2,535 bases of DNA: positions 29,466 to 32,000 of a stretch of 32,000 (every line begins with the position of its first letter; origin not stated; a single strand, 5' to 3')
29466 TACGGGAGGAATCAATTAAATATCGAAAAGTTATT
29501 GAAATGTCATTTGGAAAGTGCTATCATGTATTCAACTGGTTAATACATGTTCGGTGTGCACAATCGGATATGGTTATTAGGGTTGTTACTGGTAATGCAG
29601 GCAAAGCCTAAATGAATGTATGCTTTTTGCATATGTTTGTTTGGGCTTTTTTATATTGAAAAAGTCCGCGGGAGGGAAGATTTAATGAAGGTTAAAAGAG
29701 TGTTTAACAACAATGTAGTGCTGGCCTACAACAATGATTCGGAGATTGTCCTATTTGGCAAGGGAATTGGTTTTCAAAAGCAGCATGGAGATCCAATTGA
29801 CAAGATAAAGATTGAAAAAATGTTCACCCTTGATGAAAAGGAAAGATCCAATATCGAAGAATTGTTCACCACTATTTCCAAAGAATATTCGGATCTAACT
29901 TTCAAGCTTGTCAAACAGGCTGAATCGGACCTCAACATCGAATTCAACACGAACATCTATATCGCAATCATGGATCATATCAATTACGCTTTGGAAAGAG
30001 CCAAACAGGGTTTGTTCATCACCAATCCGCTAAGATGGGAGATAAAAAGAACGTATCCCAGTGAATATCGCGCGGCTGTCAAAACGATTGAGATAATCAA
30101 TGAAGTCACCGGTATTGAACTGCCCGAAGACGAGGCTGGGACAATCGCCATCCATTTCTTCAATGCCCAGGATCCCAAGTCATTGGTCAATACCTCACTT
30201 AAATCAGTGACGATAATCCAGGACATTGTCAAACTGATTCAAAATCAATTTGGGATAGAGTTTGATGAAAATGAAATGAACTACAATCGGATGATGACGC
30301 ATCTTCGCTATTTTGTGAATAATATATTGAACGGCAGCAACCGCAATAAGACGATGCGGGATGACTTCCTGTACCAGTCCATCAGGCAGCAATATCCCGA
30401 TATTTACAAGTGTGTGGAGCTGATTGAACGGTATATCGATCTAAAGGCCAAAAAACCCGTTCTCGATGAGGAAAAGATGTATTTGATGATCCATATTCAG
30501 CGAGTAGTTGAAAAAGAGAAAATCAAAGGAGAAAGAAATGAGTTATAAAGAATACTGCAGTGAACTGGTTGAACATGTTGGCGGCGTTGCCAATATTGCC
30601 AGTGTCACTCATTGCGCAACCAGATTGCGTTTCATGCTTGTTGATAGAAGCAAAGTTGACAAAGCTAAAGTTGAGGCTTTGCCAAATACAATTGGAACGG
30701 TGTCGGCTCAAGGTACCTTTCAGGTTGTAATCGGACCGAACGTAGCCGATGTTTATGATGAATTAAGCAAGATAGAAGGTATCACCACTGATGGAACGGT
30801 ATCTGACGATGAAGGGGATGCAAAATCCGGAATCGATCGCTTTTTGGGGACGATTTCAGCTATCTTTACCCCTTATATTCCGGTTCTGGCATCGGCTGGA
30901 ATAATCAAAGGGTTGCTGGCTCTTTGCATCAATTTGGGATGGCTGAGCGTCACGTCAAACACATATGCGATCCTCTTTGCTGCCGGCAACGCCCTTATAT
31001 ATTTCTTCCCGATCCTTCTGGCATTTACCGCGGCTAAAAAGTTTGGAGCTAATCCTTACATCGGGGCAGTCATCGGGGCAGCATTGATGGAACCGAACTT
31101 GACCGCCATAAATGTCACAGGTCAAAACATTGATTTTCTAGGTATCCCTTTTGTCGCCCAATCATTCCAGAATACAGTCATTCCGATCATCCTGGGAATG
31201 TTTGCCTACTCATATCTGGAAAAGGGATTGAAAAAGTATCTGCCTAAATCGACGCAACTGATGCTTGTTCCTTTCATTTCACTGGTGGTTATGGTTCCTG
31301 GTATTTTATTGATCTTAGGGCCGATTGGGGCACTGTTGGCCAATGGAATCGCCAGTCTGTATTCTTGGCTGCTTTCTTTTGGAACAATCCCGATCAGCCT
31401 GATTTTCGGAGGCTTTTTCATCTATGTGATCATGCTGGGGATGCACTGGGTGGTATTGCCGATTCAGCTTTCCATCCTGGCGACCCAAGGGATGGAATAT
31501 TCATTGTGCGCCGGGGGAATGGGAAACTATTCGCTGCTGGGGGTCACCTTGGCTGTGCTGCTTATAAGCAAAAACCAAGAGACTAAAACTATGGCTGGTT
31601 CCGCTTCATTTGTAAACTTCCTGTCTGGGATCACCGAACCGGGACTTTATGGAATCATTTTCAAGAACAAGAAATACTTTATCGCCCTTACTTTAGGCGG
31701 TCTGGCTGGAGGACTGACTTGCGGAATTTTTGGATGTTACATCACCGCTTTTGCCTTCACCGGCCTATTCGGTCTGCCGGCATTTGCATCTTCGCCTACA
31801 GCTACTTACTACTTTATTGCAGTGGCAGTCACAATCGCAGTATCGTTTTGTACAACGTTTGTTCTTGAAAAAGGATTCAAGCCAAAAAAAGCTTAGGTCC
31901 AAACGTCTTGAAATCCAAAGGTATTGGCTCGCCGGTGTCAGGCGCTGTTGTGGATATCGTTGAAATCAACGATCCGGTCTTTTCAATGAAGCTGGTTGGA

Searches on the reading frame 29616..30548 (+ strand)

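Call 65: search_protein_families(library=pfam, proteins=[window:29616-30548:+], max_evalue=0.001)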
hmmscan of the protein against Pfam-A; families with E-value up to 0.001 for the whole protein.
window:29616-30548:+ (310 aa): 2 families
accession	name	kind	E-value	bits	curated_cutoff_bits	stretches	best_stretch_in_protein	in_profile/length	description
PF00874.25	PRD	-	4.4e-40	136.3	23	2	97-182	2-88/90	PRD domain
PF03123.20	CAT_RBD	-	1e-21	77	25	1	24-78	1-56/57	CAT RNA binding domain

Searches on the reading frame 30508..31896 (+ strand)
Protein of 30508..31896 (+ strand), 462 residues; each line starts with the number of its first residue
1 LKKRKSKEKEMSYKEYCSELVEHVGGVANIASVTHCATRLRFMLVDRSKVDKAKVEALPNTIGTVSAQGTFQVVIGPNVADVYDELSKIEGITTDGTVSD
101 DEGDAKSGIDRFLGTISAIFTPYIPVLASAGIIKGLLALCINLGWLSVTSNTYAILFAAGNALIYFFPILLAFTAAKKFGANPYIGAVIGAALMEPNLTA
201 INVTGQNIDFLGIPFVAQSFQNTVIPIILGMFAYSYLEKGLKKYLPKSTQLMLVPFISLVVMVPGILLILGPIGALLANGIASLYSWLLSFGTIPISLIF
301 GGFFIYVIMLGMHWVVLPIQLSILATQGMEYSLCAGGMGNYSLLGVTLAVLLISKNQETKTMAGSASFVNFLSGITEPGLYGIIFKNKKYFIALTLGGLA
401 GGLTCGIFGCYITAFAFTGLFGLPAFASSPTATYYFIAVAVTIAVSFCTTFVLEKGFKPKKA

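Call 21: search_protein_families(library=pfam, proteins=[window:30508-31896:+], max_evalue=0.001)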
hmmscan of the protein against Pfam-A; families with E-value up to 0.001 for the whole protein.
window:30508-31896:+ (462 aa): 2 families
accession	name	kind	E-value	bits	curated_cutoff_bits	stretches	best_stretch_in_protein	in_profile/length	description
PF02378.23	PTS_EIIC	-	2e-30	106.4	30.7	1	118-398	2-319/319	Phosphotransferase system, EIIC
PF00367.25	PTS_EIIB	-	7.7e-15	54.5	27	1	19-51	2-34/34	phosphotransferase system, EIIB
